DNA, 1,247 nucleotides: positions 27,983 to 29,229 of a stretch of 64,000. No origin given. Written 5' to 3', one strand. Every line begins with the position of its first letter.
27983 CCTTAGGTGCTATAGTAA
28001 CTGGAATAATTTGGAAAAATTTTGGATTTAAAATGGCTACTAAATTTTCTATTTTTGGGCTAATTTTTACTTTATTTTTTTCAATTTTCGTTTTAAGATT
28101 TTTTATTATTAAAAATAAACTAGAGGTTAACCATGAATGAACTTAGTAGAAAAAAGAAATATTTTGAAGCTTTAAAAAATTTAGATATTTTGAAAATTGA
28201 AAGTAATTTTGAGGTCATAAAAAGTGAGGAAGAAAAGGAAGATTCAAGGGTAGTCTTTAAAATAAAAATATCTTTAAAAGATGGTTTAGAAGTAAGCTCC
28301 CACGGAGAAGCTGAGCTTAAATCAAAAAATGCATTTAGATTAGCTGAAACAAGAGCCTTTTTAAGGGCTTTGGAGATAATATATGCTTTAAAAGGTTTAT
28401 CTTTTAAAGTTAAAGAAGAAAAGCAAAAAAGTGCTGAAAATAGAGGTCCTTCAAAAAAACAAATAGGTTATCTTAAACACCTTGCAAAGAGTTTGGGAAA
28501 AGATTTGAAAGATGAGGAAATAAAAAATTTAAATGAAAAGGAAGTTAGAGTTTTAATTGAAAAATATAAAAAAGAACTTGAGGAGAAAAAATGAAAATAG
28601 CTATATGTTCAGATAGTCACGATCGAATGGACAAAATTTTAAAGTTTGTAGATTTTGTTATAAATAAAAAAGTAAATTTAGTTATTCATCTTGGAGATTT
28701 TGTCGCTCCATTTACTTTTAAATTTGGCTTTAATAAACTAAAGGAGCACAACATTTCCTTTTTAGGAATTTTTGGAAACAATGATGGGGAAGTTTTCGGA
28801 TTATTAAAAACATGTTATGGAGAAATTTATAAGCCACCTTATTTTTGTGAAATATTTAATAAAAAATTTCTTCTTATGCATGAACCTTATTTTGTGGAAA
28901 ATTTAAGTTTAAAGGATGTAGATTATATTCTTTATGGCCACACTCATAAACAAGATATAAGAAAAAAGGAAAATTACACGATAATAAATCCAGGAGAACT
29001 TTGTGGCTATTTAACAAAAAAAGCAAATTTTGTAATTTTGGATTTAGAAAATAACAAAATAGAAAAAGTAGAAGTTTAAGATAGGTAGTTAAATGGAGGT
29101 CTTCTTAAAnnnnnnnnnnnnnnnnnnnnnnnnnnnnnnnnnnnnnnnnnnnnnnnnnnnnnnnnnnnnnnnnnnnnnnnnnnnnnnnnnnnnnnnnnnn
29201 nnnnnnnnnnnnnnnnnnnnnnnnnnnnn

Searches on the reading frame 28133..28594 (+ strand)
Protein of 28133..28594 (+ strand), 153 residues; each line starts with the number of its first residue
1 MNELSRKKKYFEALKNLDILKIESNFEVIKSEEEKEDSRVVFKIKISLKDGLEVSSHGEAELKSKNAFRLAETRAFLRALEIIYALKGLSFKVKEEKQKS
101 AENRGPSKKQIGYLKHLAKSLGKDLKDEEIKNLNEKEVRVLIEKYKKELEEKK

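Call 3: search_protein_families(library=pfam, proteins=[window:28133-28594:+], max_evalue=1)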
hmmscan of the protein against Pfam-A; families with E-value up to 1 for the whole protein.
window:28133-28594:+ (153 aa): 1 family
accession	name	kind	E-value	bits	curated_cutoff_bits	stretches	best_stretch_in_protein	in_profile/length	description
PF24898.2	GGDEF_GdpP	-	0.31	11.7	30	1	10-74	48-111/126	Cyclic-di-AMP phosphodiesterase GdpP-like, GGDEF domain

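Call 76: search_protein_families(library=ncbifam, proteins=[window:28133-28594:+], max_evalue=0.01)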
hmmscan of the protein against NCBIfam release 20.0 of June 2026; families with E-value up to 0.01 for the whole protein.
window:28133-28594:+ (153 aa): 0 families

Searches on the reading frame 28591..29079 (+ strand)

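Call 56: search_protein_families(library=pfam, proteins=[window:28591-29079:+], max_evalue=0.1)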
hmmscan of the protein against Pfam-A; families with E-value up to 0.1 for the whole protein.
window:28591-29079:+ (162 aa): 3 families
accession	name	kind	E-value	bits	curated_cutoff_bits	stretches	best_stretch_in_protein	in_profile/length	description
PF12850.12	Metallophos_2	-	1.5e-25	90.4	27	1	1-154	1-153/154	Calcineurin-like phosphoesterase superfamily domain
PF00149.33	Metallophos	-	3.9e-13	50.7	21.5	1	1-119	1-189/191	Calcineurin-like phosphoesterase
PF14582.11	Metallophos_3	-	0.00025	20.9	28.2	0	113-159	214-256/259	Metallophosphoesterase, calcineurin superfamily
